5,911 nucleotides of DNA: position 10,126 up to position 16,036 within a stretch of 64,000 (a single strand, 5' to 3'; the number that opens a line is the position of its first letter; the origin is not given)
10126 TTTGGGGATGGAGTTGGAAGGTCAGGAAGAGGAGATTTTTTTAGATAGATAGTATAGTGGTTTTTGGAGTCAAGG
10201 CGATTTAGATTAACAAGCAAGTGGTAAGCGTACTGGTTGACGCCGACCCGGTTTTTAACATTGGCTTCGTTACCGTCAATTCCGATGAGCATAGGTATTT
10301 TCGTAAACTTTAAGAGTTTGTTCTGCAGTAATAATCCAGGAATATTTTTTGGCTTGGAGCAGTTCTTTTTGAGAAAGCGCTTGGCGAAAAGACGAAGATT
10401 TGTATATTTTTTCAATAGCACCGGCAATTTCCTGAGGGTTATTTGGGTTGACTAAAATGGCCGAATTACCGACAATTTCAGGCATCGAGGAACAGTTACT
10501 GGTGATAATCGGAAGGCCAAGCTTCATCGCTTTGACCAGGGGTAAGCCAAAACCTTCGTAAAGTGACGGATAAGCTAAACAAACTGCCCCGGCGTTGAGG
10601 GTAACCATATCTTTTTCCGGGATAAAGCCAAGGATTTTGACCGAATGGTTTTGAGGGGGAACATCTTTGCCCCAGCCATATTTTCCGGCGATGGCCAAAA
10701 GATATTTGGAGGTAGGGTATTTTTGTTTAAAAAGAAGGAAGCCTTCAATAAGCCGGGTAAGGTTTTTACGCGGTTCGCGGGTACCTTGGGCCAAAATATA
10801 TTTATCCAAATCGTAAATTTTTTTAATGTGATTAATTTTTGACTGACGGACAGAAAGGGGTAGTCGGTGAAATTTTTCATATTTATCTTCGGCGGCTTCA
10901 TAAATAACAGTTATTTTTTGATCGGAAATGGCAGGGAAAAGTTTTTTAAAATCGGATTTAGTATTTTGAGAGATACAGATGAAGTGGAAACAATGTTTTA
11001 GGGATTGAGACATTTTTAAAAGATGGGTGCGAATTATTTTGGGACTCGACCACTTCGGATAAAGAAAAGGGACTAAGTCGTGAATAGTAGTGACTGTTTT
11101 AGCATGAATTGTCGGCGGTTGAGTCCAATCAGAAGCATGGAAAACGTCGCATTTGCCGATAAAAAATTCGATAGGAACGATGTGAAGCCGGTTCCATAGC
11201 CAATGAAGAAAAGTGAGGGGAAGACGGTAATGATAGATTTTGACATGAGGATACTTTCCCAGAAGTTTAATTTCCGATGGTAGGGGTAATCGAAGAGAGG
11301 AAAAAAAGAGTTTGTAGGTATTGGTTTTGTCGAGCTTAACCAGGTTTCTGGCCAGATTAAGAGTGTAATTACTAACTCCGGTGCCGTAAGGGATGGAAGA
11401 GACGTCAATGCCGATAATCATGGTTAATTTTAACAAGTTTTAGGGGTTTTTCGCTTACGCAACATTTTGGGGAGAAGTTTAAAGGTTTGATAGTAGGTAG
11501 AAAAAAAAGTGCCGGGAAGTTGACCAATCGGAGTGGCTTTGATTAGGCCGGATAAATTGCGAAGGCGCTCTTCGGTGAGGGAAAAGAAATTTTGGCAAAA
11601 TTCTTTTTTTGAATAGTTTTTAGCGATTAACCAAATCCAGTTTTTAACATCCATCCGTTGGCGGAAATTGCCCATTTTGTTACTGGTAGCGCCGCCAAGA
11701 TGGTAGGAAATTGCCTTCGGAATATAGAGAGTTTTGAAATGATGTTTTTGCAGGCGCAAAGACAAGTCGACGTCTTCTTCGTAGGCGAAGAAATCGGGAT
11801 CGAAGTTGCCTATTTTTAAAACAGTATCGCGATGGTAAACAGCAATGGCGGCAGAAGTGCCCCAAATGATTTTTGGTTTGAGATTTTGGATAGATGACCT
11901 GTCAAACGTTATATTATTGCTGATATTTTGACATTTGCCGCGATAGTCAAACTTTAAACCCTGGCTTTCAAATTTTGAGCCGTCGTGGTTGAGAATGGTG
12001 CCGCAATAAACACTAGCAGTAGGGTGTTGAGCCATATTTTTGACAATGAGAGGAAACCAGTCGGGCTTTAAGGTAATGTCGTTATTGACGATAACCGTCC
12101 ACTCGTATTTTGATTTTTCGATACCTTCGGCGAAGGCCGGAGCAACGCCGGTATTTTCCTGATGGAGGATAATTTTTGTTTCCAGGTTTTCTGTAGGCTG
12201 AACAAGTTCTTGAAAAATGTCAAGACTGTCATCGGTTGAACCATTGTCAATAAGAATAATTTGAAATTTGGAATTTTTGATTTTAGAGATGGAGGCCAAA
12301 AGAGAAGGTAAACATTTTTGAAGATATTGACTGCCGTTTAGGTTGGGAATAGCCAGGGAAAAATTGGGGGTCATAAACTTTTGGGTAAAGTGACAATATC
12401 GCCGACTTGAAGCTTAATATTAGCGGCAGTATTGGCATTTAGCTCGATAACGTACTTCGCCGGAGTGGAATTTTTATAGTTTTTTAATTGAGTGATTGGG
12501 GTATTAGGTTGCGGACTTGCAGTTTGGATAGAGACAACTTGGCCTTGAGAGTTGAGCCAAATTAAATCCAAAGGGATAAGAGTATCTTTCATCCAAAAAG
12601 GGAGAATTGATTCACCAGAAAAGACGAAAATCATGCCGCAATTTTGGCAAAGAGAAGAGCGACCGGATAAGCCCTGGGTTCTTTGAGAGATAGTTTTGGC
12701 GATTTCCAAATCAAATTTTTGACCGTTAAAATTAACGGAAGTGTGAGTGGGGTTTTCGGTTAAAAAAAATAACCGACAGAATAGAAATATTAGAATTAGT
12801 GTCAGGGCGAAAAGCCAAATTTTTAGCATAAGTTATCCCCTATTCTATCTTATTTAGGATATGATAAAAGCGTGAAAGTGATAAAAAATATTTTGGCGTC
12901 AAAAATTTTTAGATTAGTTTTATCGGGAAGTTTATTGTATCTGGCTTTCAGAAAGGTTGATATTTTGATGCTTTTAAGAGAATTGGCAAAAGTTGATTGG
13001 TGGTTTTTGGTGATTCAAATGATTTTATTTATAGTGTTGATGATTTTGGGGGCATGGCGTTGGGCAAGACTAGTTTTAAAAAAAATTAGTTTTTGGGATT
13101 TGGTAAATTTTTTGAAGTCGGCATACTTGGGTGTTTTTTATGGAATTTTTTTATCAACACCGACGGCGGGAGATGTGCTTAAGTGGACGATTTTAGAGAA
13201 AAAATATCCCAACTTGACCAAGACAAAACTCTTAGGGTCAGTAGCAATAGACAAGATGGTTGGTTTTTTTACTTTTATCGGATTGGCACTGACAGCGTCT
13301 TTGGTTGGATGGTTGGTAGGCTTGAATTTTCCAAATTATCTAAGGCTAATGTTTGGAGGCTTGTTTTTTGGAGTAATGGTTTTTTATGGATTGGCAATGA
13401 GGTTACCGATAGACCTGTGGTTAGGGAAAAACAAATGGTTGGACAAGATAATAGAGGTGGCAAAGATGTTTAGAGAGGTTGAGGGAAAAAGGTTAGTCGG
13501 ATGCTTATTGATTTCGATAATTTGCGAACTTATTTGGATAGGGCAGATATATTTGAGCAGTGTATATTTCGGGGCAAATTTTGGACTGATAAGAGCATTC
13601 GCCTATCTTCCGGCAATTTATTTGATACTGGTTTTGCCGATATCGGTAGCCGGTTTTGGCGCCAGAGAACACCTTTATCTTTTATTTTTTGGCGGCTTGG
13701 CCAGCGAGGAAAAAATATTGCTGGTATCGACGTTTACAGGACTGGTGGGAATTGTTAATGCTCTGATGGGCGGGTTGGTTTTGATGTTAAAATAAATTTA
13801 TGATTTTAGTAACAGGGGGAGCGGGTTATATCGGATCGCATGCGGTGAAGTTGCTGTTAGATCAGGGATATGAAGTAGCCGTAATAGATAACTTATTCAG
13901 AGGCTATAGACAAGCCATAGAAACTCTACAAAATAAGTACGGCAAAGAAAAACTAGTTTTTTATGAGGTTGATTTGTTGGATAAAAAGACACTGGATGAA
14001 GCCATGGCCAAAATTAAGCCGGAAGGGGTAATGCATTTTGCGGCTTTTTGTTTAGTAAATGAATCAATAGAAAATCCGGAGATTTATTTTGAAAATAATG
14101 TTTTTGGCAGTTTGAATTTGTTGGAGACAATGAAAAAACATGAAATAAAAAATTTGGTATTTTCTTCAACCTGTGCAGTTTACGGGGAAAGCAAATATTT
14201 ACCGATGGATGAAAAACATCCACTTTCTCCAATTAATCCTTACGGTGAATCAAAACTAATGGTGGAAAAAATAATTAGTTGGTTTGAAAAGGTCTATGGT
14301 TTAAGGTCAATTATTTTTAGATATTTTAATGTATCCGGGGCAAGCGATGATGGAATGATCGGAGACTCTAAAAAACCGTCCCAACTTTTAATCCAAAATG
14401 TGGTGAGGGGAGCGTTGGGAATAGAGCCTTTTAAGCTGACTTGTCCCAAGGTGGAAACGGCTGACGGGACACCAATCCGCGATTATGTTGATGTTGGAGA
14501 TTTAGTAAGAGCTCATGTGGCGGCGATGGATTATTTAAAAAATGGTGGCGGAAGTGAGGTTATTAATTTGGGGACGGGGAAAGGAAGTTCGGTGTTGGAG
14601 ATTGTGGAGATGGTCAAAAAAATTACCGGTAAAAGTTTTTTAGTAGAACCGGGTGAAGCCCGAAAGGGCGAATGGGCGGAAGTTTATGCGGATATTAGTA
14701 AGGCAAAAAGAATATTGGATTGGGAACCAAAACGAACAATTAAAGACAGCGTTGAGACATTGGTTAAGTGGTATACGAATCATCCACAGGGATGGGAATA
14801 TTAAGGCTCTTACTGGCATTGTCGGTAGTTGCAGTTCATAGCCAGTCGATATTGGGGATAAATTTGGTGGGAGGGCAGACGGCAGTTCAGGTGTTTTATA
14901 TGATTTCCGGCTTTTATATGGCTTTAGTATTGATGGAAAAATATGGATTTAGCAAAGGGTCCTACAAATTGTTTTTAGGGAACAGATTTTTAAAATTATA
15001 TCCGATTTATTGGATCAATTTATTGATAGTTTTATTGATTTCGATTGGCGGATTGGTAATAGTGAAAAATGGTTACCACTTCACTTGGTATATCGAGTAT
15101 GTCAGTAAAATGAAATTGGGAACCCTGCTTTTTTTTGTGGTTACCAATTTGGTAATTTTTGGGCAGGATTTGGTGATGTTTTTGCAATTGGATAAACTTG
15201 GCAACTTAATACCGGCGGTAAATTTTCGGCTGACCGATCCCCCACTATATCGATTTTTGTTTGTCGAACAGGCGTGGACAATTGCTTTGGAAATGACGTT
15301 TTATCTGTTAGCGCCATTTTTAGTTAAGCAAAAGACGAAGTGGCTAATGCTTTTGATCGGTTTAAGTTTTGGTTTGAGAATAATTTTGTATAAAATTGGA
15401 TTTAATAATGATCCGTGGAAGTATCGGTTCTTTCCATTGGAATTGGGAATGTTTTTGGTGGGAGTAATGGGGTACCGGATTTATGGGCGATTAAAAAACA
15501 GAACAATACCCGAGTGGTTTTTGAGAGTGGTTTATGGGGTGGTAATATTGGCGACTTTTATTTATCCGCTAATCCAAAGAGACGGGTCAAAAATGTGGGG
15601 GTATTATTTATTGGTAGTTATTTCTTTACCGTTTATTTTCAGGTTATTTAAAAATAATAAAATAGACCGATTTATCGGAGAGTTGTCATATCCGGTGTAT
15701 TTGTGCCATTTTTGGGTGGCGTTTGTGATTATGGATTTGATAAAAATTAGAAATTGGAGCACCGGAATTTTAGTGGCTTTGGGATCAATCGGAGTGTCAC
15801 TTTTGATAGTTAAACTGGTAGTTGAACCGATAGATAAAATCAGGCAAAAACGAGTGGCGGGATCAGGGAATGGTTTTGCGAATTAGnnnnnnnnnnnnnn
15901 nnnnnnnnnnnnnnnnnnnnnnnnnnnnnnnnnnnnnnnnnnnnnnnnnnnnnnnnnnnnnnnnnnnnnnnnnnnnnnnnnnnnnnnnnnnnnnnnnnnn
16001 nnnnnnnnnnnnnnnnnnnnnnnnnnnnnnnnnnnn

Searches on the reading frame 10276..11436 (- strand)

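Call 6: search_protein_families(library=pfam, proteins=[window:10276-11436:-], max_evalue=0.001)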
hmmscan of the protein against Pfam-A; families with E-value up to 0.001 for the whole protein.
window:10276-11436:- (386 aa): 4 families
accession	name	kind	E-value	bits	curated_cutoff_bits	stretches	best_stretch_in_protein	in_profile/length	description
PF00534.26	Glycos_transf_1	-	1e-23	84.2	26.4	1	204-357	8-168/172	Glycosyl transferases group 1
PF13692.12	Glyco_trans_1_4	-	7.1e-20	72.1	27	1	213-346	3-141/142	Glycosyl transferases group 1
PF13439.12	Glyco_transf_4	-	3.7e-13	50.3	28.5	1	20-179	3-163/170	Glycosyltransferase Family 4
PF20706.3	GT4-conflict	-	0.00079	18.9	26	0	282-371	280-382/385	Family 4 Glycosyltransferase in conflict systems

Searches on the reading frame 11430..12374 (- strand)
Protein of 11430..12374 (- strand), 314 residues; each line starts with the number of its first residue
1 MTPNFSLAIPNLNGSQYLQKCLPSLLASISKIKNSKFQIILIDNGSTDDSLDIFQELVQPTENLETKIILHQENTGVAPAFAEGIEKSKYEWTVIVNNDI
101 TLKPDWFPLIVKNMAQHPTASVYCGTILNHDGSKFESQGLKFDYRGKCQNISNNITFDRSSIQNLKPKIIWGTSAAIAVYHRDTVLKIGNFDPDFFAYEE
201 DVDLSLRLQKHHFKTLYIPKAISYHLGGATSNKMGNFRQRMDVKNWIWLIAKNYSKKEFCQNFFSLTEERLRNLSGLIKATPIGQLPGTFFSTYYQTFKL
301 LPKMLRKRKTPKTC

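Call 7: search_protein_families(library=pfam, proteins=[window:11430-12374:-], max_evalue=0.001)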
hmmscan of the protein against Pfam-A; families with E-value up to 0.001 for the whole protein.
window:11430-12374:- (314 aa): 4 families
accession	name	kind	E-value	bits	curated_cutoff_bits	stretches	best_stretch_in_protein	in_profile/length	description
PF00535.33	Glycos_transf_2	-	9.2e-25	87.9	23.3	1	6-183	1-162/168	Glycosyl transferase family 2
PF13641.12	Glyco_tranf_2_3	-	1e-14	55.6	27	1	3-236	1-222/230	Glycosyltransferase like family 2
PF13632.12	Glyco_trans_2_3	-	3e-09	37.4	27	1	92-251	1-144/198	Glycosyl transferase family group 2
PF10111.15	Glyco_tranf_2_2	-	8e-09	35.8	27.3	1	30-237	23-228/276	Glycosyltransferase like family 2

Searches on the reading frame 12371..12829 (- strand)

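Call 7: search_protein_families(library=pfam, proteins=[window:12371-12829:-], max_evalue=0.001)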
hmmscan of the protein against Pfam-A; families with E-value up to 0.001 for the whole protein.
window:12371-12829:- (152 aa): 1 family
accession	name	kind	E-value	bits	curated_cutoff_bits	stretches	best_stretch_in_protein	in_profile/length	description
PF02643.20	DUF192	-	1.4e-27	96.1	27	1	39-147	1-95/96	Uncharacterized ACR, COG1430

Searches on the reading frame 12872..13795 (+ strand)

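Call 7: search_protein_families(library=pfam, proteins=[window:12872-13795:+], max_evalue=0.001)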
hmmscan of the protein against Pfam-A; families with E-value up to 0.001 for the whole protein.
window:12872-13795:+ (307 aa): 1 family
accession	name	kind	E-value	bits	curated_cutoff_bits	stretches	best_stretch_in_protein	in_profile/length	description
PF03706.18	LPG_synthase_TM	-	2.1e-22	80.4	33.4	1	12-294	2-295/302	Lysylphosphatidylglycerol synthase TM region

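Call 46: search_protein_families(library=ncbifam, proteins=[window:12872-13795:+], max_evalue=0.00001)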
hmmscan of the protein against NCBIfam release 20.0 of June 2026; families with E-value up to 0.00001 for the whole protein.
window:12872-13795:+ (307 aa): 0 families

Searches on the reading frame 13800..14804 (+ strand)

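Call 7: search_protein_families(library=pfam, proteins=[window:13800-14804:+], max_evalue=0.001)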
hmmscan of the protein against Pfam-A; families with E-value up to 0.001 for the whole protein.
window:13800-14804:+ (334 aa): 11 families
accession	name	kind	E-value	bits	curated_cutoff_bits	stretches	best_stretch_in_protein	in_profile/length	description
PF16363.11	GDP_Man_Dehyd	-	4.8e-61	207.5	27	1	3-319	1-330/332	GDP-mannose 4,6 dehydratase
PF01370.27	Epimerase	-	1.3e-58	198.7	20.9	1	2-258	1-240/240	NAD dependent epimerase/dehydratase family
PF01073.25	3Beta_HSD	-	6.6e-20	71.7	22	1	3-159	1-157/280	3-beta hydroxysteroid dehydrogenase/isomerase family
PF02719.21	Polysacc_synt_2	-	4.2e-17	62.7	20.2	1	2-182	1-175/293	Polysaccharide biosynthesis protein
PF04321.23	RmlD_sub_bind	-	4.6e-16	59.2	27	1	2-174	3-147/287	RmlD substrate binding domain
PF07993.18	NAD_binding_4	-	3.4e-11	43.2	20.1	1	4-204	1-233/258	Male sterility protein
PF00106.31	adh_short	-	7e-08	32.6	26.6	1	2-73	3-72/195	short chain dehydrogenase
PF13460.12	NAD_binding_10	-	7e-07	29.7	27.2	1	6-157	1-129/184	NAD(P)H-binding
PF05368.20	NmrA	-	7.5e-06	26.2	27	1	2-127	5-110/298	NmrA-like family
PF08659.16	KR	-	7.8e-06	26.4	22.6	1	2-130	3-143/180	KR domain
PF13561.12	adh_short_C2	-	0.00087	19.4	27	0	11-75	8-68/236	Enoyl-(Acyl carrier protein) reductase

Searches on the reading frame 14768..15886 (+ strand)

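Call 7: search_protein_families(library=pfam, proteins=[window:14768-15886:+], max_evalue=0.001)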
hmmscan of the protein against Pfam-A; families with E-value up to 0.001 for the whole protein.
window:14768-15886:+ (372 aa): 1 family
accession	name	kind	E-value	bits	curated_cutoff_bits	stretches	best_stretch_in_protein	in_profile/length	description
PF01757.29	Acyl_transf_3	-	8.9e-25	87.9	31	1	11-348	6-325/326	Acyltransferase domain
